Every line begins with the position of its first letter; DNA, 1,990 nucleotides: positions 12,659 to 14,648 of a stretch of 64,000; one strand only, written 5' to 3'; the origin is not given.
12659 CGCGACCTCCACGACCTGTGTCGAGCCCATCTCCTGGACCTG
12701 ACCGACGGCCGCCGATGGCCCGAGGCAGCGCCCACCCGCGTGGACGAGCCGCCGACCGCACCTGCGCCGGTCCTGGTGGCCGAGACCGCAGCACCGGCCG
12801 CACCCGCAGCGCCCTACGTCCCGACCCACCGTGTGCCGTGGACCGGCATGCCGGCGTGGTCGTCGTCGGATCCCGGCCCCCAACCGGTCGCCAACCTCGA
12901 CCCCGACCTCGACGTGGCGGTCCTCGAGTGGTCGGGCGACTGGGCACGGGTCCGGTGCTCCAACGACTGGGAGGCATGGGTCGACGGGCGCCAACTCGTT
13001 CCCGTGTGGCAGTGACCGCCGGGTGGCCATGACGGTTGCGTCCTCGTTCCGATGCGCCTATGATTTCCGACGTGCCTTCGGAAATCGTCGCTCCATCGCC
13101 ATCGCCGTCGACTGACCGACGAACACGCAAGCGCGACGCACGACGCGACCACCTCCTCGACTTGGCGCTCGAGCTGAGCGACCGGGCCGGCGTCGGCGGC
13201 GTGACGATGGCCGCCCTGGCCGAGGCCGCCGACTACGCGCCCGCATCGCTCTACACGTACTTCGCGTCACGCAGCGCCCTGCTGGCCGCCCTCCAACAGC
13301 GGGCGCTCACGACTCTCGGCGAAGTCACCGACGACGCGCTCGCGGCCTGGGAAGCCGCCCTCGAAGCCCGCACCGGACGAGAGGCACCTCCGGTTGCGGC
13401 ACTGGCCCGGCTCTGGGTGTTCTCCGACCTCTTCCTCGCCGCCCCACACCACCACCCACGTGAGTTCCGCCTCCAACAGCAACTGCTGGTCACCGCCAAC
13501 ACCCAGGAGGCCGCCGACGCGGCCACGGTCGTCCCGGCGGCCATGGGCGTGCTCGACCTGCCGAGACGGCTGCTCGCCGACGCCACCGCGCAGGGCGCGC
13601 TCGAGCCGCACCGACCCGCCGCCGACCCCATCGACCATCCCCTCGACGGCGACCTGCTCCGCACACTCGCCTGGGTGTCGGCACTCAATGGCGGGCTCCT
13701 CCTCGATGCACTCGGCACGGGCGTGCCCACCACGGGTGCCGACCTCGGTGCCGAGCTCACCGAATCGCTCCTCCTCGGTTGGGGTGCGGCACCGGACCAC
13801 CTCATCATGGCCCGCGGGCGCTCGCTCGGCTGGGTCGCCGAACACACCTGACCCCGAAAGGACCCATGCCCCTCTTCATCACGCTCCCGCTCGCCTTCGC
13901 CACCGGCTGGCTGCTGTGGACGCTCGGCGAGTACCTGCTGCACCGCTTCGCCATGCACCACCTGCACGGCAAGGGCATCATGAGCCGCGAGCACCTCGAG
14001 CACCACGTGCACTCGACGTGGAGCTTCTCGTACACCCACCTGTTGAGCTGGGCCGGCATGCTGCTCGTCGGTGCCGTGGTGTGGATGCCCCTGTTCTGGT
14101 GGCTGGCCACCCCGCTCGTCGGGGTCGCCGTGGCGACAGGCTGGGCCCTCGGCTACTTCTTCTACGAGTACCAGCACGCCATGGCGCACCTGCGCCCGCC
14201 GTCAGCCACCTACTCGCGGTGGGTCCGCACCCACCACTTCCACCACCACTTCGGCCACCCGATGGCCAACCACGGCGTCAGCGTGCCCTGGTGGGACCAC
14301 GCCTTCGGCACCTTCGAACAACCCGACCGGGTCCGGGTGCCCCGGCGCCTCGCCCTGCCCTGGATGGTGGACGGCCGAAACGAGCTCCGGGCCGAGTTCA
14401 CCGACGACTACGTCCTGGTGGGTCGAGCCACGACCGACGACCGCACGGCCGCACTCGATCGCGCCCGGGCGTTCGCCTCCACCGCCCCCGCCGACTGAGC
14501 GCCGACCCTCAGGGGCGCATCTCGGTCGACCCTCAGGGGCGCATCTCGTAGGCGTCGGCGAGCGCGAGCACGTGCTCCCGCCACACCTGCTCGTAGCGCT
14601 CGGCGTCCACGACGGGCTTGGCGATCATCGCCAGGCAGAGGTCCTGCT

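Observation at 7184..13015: Candidate uncharacterised envelope module: MacB-type ABC transporter + Pro-rich Cys-motif membrane protein + SH3-bearing pseudokinase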

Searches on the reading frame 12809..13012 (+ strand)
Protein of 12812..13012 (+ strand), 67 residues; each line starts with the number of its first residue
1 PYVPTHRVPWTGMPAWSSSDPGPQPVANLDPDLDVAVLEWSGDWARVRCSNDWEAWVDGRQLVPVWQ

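Call 29: find_homologous_proteins(query=window:12812-13012:+, max_evalue=0.001)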
Query seq(67 aa) (67 aa): 1 proteins with E <= 0.001 among 1 candidates.
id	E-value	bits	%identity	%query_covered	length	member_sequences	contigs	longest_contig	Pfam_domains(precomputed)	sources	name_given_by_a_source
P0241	3.9e-16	77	85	61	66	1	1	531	-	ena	-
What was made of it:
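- Tried and rejected: A word-indexed homologue search with the 67-aa SH3b segment found only one candidate and used up a search (call 29).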

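Call 39: search_solved_structures(query=A4, max_evalue=10, show_alignments=3)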
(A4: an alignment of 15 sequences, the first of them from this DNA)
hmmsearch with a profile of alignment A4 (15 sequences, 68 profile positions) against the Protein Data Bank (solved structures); distinct sequences matched with E-value up to 10: 2.
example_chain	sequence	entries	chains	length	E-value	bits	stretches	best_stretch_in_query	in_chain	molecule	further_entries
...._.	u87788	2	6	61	0.26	14.4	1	33-65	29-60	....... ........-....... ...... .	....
3h41_A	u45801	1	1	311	4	10.6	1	34-49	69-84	NLP/P60 family protein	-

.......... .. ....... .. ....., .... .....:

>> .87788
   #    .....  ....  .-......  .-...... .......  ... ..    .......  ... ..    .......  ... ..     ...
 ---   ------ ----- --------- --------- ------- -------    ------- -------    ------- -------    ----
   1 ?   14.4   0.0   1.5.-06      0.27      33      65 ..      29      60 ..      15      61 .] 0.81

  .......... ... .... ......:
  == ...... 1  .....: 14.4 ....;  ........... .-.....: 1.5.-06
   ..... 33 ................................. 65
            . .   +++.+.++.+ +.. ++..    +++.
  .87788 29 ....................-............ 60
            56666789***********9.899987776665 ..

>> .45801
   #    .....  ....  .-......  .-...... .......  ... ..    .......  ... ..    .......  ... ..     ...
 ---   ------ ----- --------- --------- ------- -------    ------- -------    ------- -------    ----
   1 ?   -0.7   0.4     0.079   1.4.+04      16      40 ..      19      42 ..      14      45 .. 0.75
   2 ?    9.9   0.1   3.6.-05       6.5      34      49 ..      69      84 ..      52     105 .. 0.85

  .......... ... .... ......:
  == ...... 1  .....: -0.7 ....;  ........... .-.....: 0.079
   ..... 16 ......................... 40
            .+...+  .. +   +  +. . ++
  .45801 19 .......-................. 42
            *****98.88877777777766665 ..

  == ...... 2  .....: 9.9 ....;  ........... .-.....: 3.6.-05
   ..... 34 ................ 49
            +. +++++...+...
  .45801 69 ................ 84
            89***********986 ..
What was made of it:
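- Closest known: Eukaryotic SH3-PxxP adaptor signalling. Same: The best, non-significant PDB sequence hit of the domain profile is the Abl2 SH3 domain (E 0.26, call 39).
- Tried and rejected: A PDB profile search with the SH3b alignment gave only non-significant hits: Abl2 SH3 at E 0.26 and an NlpC/P60 SH3b at E 4 (call 39).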

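Call 40: search_protein_families(library=pfam, alignment_id=A4, max_evalue=10)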
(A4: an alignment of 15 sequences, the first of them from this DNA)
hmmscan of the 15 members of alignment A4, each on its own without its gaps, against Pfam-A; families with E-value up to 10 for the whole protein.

A. member 1, seq(68 aa): 0 families

B. families by the number of members that match (of 15 scanned): 6 families
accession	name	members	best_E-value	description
PF06347.19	SH3_4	8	1.1e-05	Bacterial SH3 domain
PF08239.17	SH3_3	4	5.2e-06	Bacterial SH3 domain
PF18348.7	SH3_16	3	6.6e-05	Bacterial dipeptidyl-peptidase Sh3 domain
PF10983.13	DUF2793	2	0.083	Protein of unknown function (DUF2793)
PF19794.4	DUF6278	1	0.0092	Family of unknown function (DUF6278)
PF07469.18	DUF1518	1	0.037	Nuclear receptor coactivator, DUF1518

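Call 43: search_protein_representatives(protein=window:12818-13012:+)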
Query: 65 residues. Proteins with E-value up to 0.001 (for the whole library): 1074; up to 1e-10: 321; up to 1e-30: 4. The best 150 are listed.
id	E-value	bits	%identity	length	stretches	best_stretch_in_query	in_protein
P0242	3.5e-36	138.7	36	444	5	2-63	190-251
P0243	2.6e-33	129.5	60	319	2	1-61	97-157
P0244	9.0e-32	124.7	43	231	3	2-62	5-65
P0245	1.9e-31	123.6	42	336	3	2-61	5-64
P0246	1.3e-30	120.9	56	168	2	2-62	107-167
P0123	2.1e-30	120.3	87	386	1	3-64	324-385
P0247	2.8e-30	119.9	39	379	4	3-63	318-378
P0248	5.8e-29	115.7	52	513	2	2-60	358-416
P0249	2.3e-27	110.6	60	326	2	2-63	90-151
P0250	6.4e-27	109.2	50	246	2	2-63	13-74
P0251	1.0e-26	108.6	50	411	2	3-63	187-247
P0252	1.2e-26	108.4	53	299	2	2-63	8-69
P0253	1.4e-26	108.1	50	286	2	3-63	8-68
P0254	3.1e-26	107.0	55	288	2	2-63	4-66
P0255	3.6e-26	106.8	50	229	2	2-63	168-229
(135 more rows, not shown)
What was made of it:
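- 12821..13006 (+): SH3b-like domain (aa 327-388). 1074 representatives in the 1.84e9-protein library (call 43).
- Tried and rejected: The exhaustive phmmer search replaced it (call 43).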

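Call 45: search_protein_families(library=pfam, alignment_id=A5, max_evalue=0.001)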
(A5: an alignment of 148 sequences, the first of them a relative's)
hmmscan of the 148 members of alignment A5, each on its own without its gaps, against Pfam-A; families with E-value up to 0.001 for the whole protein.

A. member 1, P0242 (444 aa): 4 families
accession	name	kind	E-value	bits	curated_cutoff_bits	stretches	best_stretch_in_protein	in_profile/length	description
PF08239.17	SH3_3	-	1e-31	109.3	27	4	116-162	6-53/54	Bacterial SH3 domain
PF06347.19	SH3_4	-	4.4e-20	71.6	24.1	1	113-162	5-54/56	Bacterial SH3 domain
PF18348.7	SH3_16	-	1.5e-06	28.3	25.8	0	131-158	17-45/49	Bacterial dipeptidyl-peptidase Sh3 domain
PF05887.16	Trypan_PARP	-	2.9e-06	27.7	100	1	257-292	80-115/134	Procyclic acidic repetitive protein (PARP)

B. families by the number of members that match (of 148 scanned): 51 families (the first 25 are shown)
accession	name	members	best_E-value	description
PF06347.19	SH3_4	85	5.9e-76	Bacterial SH3 domain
PF08239.17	SH3_3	68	2.7e-160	Bacterial SH3 domain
PF18348.7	SH3_16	45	1.2e-53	Bacterial dipeptidyl-peptidase Sh3 domain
PF13457.12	GW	10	4.3e-34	GW (Gly-Tryp) dipeptide domain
PF10983.13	DUF2793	7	7.2e-06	Protein of unknown function (DUF2793)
PF13432.12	TPR_16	4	7.6e-23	Tetratricopeptide repeat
PF13428.12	TPR_14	4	2.2e-22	Tetratricopeptide repeat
PF14559.12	TPR_19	4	3.4e-21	Tetratricopeptide repeat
PF13240.11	Zn_Ribbon_1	4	8.6e-07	zinc-ribbon domain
PF07719.23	TPR_2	3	8.5e-21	Tetratricopeptide repeat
PF13424.12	TPR_12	3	5.5e-13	Tetratricopeptide repeat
PF23914.1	TPR_CcmH_CycH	3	1.4e-11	Cytochrome c-type biogenesis protein H TPR domain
PF12773.13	DZR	3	7.3e-11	Double zinc ribbon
PF13181.12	TPR_8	3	1.7e-10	Tetratricopeptide repeat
PF00515.34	TPR_1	3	5.2e-10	Tetratricopeptide repeat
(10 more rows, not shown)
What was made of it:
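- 12821..13006 (+): Homologues hit Pfam SH3_4 and SH3_3 (calls 40, 45).
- On Bacterial SH3 domain (Pfam SH3_3/SH3_4 clan): Among its homologues, 8/15 and 4/15 of the locus domains hit SH3_4 and SH3_3 (call 40), and 85/148 and 68/148 of the library representatives do (call 45).
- Closest known: Eukaryotic SH3-PxxP adaptor signalling. Different: The domain belongs to the bacterial SH3_3/SH3_4 group (call 45).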

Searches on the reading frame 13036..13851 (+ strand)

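Call 3: search_protein_families(library=pfam, proteins=[window:13036-13851:+], max_evalue=0.01)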
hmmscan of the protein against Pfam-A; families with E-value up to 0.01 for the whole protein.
window:13036-13851:+ (271 aa): 1 family
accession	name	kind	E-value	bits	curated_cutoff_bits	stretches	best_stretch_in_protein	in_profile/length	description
PF00440.29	TetR_N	-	3.2e-10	40.1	24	1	40-86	1-47/47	Bacterial regulatory proteins, tetR family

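Call 4: search_protein_families(library=ncbifam, proteins=[window:13036-13851:+], max_evalue=0.01)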
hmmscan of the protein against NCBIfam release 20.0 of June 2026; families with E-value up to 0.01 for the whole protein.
window:13036-13851:+ (271 aa): 15 families
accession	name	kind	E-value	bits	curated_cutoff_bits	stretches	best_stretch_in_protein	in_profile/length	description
TIGR03384.1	betaine_BetI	equivalog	7.3e-08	32.3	201.3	1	29-104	2-77/189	choline-binding transcriptional repressor BetI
NF033703.1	transcr_KstR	equivalog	2.2e-07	30.6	280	1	34-102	6-74/185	cholesterol catabolism transcriptional regulator KstR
TIGR03613.1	RutR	equivalog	3.5e-07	30.3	368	1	28-91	1-64/202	pyrimidine utilization regulatory protein R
NF001978.0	PRK00767.1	equivalog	5.6e-07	29.6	118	1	32-109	6-83/197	transcriptional regulator BetI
NF010319.1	PRK13756.1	equivalog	8.4e-05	22.5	265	1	36-93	3-60/199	tetracycline resistance transcriptional repressor TetR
NF011584.0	PRK15008.1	equivalog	0.00015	21.6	230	1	26-91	9-74/212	HTH-type transcriptional regulator RutR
NF007015.0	PRK09480.1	equivalog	0.00023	20.8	120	1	28-87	3-62/197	nucleoid occlusion factor SlmA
NF011572.0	PRK14996.1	equivalog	0.00024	21.1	144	1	32-133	5-107/192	TetR family transcriptional regulator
TIGR03968.1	mycofact_TetR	equivalog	0.00025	20.7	224.9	1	28-91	2-65/190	mycofactocin system transcriptional regulator MftR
NF007430.0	PRK09975.1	equivalog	0.00052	19.2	274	1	29-103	4-78/220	acrEF/envCD operon transcriptional regulator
NF040929.1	quorum_TF_HapR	equivalog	0.00053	19.8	350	1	29-84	8-64/200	LuxR/HapR/OpaR family quorum-sensing transcriptional regulator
NF050111.1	TransRegSACE7040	equivalog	0.00074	19.5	250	1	36-97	2-63/186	SACE_7040 family transcriptional regulator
NF051852.1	efflux_TF_MtrR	exception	0.0021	17.9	280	1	36-101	11-76/205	multidrug efflux system transcriptional repressor MtrR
NF007949.0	PRK10668.1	equivalog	0.0021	17.6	271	1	29-97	4-73/216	multidrug efflux transporter transcriptional repressor AcrR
NF041196.1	ScbR_bind_reg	equivalog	0.0039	17.4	150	0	37-111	8-82/191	ScbR family autoregulator-binding transcription factor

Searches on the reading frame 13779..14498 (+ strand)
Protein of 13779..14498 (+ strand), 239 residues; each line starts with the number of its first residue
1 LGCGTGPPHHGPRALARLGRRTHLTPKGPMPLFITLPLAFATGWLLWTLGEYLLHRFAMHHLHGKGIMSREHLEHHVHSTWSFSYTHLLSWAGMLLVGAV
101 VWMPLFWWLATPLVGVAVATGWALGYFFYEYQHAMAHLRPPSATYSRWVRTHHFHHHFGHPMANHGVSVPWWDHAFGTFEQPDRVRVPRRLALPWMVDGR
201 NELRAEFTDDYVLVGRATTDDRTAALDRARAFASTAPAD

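Call 6: search_protein_families(library=pfam, proteins=[window:13779-14498:+], max_evalue=10)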
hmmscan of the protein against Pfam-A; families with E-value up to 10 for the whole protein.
window:13779-14498:+ (239 aa): 1 family
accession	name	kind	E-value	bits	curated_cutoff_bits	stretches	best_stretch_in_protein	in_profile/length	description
PF04116.19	FA_hydroxylase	-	2.1e-12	48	31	1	41-178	2-132/132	Fatty acid hydroxylase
